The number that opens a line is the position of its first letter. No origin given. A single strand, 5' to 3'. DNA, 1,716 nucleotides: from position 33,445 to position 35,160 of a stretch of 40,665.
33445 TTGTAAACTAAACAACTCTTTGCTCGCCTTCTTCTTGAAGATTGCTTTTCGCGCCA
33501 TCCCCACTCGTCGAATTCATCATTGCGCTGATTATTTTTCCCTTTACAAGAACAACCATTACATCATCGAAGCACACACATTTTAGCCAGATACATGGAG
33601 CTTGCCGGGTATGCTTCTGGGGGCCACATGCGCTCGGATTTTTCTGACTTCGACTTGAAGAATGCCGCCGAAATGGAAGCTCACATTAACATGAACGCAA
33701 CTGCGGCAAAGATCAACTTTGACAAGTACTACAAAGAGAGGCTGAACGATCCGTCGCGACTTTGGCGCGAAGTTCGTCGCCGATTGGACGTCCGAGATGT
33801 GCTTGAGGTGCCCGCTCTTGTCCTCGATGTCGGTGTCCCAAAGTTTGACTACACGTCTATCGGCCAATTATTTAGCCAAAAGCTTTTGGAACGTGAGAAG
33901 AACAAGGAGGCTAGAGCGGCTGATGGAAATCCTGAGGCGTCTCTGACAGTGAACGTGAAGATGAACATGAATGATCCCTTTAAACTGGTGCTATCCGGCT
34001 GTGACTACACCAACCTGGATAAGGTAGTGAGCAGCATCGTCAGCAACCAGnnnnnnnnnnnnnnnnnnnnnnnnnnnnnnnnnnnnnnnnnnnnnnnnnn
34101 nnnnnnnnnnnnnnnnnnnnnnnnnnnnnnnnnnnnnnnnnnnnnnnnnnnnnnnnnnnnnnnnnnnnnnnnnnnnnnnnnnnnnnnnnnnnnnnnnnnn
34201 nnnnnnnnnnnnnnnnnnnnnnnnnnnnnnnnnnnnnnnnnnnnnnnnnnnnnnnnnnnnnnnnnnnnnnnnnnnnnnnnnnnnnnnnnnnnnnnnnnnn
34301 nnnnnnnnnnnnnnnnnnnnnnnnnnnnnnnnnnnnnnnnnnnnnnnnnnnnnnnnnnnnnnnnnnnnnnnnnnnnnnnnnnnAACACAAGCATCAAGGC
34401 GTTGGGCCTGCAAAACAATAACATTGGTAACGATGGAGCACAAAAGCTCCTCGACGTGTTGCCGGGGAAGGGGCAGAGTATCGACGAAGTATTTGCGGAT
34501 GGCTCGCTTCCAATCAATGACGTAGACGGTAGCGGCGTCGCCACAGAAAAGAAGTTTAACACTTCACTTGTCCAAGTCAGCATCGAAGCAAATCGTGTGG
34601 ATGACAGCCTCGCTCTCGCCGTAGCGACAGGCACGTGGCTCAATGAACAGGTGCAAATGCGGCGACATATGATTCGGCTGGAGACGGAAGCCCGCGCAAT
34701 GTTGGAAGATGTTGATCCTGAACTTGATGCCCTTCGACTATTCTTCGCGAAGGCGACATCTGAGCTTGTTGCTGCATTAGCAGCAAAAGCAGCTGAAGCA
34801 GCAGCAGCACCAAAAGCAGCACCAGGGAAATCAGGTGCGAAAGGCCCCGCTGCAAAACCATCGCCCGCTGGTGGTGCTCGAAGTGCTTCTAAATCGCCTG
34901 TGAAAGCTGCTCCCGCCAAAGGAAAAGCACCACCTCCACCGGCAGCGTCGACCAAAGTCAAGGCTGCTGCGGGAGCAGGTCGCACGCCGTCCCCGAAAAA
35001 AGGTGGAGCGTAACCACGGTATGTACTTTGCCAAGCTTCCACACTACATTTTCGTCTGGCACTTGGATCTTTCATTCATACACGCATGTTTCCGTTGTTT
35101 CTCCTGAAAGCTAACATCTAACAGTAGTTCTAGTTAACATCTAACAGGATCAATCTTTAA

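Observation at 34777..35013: Histone-H1-like AKP-rich SPKK tail fused to an RNI-type LRR protein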

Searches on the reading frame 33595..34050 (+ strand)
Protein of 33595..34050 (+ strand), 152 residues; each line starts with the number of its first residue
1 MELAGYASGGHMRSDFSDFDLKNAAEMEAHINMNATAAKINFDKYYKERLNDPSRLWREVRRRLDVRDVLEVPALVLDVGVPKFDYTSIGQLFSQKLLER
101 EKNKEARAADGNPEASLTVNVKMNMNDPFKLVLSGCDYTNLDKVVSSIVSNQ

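Call 11: search_solved_structures(query=window:33595-34050:+, max_evalue=10, show_alignments=2)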
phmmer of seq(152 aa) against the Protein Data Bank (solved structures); distinct sequences matched with E-value up to 10: 0.

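Call 34: find_homologous_proteins(query=A2, max_evalue=0.01)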
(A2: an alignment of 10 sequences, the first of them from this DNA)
Query A2 (10 sequences) (142 aa, profile of the alignment): 1 proteins with E <= 0.01 among 5902 candidates.
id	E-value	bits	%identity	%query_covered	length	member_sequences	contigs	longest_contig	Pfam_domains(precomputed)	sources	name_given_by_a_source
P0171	4.5e-44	168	68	68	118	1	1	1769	-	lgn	-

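Call 60: search_protein_families(library=pfam, proteins=[window:33595-34050:+], max_evalue=10)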
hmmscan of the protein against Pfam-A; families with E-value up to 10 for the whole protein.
seq(152 aa): 0 families

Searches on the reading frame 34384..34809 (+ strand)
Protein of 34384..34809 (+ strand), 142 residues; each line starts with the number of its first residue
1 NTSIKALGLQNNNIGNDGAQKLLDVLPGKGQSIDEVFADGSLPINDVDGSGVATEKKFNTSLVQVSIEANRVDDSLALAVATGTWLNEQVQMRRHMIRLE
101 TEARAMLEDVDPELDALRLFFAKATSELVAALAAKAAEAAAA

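Call 35: search_solved_structures(query=window:34384-34809:+, max_evalue=1, show_alignments=3)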
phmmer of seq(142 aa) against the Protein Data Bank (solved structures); distinct sequences matched with E-value up to 1: 13.
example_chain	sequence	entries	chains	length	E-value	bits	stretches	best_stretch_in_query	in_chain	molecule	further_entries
4r5d_A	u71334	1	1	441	1.1e-07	35.2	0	2-36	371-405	Leucine rich repeat protein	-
9y6s_8O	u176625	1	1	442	0.0012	22.1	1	3-77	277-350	Leucine-rich repeat protein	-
4r6g_A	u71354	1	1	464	0.0031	20.8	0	2-36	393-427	leucine rich repeats DLRR_K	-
5irm_A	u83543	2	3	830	0.0041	20.4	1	1-88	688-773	Uncharacterized protein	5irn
5irl_A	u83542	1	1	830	0.0054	20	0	1-84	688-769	Uncharacterized protein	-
7ju4_l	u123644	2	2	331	0.0094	19.2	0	5-37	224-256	Radial spoke protein 15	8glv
9e5c_1l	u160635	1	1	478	0.015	18.6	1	1-111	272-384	Leucine-rich repeat protein (LRRP)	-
1dfj_I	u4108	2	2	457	0.016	18.5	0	5-74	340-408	RIBONUCLEASE INHIBITOR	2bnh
4peq_B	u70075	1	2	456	0.021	18.1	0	3-36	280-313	Ribonuclease/angiogenin inhibitor 1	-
8j07_w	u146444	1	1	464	0.32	14.3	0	1-80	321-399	Leucine-rich repeat-containing protein 34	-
1a4y_A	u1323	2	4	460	0.54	13.5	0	3-75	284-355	RIBONUCLEASE INHIBITOR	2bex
1z7x_W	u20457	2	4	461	0.55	13.5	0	3-75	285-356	Ribonuclease inhibitor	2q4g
9j7j_A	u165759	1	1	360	1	12.7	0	4-87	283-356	GALA protein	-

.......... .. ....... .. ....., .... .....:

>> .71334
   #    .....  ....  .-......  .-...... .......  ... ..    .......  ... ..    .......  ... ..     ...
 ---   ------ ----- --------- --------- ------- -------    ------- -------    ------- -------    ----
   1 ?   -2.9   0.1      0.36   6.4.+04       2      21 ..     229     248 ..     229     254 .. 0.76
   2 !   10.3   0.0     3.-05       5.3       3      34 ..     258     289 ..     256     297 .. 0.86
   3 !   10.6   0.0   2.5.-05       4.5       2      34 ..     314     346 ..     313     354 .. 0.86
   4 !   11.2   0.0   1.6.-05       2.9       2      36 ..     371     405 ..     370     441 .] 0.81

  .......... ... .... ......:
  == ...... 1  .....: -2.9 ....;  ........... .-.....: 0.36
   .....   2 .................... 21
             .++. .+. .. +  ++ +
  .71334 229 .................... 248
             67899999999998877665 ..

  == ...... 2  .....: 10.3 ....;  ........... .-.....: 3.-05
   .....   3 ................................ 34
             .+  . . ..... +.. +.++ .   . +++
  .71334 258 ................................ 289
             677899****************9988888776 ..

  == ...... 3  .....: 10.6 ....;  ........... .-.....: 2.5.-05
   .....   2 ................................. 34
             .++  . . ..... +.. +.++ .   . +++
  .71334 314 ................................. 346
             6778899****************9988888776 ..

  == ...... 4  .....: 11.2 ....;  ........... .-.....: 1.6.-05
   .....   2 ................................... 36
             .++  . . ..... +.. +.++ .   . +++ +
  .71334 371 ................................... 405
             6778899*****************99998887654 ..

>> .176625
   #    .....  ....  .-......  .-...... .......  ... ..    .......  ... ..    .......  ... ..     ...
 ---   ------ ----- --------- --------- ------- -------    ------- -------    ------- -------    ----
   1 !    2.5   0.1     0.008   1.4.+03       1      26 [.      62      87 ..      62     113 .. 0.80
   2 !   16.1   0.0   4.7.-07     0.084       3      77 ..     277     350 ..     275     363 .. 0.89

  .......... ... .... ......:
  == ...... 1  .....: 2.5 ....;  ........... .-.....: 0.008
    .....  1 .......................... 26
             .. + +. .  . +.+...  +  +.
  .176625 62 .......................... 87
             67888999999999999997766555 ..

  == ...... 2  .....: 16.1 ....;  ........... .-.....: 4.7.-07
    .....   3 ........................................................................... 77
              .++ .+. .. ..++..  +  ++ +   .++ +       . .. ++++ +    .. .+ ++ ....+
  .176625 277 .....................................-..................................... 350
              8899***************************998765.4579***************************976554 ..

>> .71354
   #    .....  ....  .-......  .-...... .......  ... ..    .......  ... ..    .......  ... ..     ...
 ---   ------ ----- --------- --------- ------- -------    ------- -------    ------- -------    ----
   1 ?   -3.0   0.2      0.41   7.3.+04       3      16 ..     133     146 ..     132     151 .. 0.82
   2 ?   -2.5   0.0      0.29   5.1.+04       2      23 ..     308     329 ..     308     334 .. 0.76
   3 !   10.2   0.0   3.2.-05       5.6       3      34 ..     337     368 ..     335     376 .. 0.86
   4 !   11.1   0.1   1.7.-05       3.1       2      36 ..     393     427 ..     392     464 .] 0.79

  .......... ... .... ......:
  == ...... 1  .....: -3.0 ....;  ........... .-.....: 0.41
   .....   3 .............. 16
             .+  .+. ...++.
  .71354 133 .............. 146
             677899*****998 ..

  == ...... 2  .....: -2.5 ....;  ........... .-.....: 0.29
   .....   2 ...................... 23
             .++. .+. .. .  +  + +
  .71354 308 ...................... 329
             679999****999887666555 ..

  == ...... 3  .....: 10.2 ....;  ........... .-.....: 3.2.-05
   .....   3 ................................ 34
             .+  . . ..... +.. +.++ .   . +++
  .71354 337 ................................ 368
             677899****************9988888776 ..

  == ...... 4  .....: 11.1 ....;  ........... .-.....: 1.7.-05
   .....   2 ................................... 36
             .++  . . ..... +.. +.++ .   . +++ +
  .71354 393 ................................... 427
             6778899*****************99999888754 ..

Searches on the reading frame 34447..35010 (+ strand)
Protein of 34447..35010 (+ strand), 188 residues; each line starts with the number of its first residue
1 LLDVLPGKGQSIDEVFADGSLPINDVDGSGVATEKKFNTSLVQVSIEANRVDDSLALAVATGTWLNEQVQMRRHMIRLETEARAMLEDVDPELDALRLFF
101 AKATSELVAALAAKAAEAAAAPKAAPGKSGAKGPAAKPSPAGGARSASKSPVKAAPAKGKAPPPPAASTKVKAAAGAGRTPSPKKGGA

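Call 12: search_solved_structures(query=window:34447-35010:+, max_evalue=10, show_alignments=3)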
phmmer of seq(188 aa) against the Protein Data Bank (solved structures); distinct sequences matched with E-value up to 10: 4.
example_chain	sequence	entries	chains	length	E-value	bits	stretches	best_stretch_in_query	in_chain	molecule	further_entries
8q7z_BC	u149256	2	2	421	0.52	13.6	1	99-161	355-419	60S ribosomal protein L4 C-terminal domain-containing protein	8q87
6ofp_A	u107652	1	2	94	1.6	12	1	64-122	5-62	Protein bicaudal D homolog 2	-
5zji_E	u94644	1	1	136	1.7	11.9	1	95-148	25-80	Photosystem I reaction center subunit IV A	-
8ubk_O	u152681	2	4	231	5.9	10.2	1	82-154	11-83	Achaete-scute homolog 1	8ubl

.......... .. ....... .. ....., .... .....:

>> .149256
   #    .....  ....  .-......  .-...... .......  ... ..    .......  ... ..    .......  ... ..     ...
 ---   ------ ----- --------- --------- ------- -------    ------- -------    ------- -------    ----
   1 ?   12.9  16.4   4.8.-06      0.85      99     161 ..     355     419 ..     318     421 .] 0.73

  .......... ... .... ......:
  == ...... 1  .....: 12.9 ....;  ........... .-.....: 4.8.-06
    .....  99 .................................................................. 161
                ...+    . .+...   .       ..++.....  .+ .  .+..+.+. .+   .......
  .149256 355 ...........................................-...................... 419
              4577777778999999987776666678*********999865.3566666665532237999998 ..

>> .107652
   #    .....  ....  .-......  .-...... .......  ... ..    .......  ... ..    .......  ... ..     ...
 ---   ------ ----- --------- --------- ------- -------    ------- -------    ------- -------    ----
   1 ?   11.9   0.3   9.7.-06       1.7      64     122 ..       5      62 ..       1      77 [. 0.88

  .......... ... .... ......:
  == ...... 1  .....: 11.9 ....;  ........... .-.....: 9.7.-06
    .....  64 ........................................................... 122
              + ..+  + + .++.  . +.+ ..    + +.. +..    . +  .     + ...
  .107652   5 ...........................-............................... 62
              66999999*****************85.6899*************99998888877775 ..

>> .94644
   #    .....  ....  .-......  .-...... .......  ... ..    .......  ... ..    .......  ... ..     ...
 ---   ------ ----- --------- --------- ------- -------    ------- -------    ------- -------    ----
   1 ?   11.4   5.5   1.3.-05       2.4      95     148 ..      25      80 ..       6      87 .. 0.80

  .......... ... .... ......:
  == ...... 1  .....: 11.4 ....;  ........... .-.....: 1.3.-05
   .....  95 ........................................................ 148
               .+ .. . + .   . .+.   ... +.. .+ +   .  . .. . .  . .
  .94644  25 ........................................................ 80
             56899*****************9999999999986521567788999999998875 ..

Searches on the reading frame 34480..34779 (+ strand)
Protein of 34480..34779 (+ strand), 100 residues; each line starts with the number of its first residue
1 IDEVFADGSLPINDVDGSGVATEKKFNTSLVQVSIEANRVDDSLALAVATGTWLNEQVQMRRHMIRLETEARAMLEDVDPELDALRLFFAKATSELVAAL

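Call 65: search_solved_structures(query=window:34480-34779:+, max_evalue=10, show_alignments=4)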
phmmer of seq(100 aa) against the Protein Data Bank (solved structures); distinct sequences matched with E-value up to 10: 0.
